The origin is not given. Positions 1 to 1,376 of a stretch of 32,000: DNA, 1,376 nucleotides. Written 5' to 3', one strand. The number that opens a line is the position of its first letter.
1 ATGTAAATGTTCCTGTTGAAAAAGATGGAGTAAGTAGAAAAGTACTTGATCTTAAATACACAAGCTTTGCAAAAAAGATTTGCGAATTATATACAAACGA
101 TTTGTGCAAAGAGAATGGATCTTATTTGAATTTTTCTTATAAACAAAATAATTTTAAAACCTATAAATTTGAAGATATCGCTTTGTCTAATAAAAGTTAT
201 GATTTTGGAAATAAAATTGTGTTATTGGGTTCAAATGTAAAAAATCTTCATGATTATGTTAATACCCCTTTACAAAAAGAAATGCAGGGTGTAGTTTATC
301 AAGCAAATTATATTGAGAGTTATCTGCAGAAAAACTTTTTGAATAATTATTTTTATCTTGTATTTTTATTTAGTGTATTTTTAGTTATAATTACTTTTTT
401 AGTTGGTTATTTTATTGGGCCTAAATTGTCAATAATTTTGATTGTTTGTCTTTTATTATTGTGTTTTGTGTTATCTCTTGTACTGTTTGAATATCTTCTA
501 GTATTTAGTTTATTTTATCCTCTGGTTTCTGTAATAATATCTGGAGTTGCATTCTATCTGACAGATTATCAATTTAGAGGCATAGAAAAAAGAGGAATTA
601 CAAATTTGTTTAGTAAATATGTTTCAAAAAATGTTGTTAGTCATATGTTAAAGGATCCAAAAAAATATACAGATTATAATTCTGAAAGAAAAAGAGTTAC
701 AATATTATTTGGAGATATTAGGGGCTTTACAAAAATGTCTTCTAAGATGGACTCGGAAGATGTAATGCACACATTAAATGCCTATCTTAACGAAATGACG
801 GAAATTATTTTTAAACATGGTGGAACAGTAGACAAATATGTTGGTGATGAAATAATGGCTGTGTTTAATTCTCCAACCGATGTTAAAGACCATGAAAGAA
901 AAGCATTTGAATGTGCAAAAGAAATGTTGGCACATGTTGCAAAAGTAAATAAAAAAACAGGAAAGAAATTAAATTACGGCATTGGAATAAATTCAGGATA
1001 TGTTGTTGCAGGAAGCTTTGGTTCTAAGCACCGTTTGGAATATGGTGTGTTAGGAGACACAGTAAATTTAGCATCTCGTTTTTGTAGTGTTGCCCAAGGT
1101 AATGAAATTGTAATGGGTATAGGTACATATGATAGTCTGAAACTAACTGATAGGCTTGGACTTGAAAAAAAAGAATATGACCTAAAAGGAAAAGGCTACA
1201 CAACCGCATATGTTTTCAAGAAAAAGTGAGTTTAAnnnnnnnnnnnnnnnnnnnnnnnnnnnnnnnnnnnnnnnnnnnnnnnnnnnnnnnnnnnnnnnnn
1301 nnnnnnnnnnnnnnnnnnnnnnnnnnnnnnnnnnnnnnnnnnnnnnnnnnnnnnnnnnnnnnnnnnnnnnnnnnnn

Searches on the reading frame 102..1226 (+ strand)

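Call 43: search_protein_families(library=ncbifam, proteins=[window:102-1226:+], max_evalue=1)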
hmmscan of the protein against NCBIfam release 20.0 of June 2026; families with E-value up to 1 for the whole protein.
window:102-1226:+ (375 aa): 3 families
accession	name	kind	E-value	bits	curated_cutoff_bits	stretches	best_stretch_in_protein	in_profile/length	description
TIGR03903.1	TOMM_kin_cyc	equivalog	1e-06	26.9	705.75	1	191-339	280-429/1267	TOMM system kinase/cyclase fusion protein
NF058673.1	LipAdnlyCyLipJMY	equivalog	6.2e-05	21.9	800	1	191-363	288-439/449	bifunctional lipase/adenylate cyclase LipJ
NF000146.2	trim_DfrA24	exception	0.05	13.3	375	1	303-351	24-70/185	trimethoprim-resistant dihydrofolate reductase DfrA24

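Call 44: search_protein_families(library=pfam, proteins=[window:102-1226:+], max_evalue=0.1)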
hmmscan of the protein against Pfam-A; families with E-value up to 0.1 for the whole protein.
window:102-1226:+ (375 aa): 4 families
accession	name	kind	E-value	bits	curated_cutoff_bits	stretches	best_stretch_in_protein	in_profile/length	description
PF00211.25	Guanylate_cyc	-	1.2e-31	110.2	21.9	1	195-373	5-182/183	Adenylate and Guanylate cyclase catalytic domain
PF05226.16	CHASE2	-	1.6e-11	44.7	26.3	1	7-84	161-234/257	CHASE2 domain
PF19597.4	TrbL_4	-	0.0044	16.9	27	1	41-104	8-71/276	Conjugal transfer protein TrbL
PF11427.14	HTH_Tnp_Tc3_1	-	0.046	14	21.1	0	220-246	14-40/50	Tc3 transposase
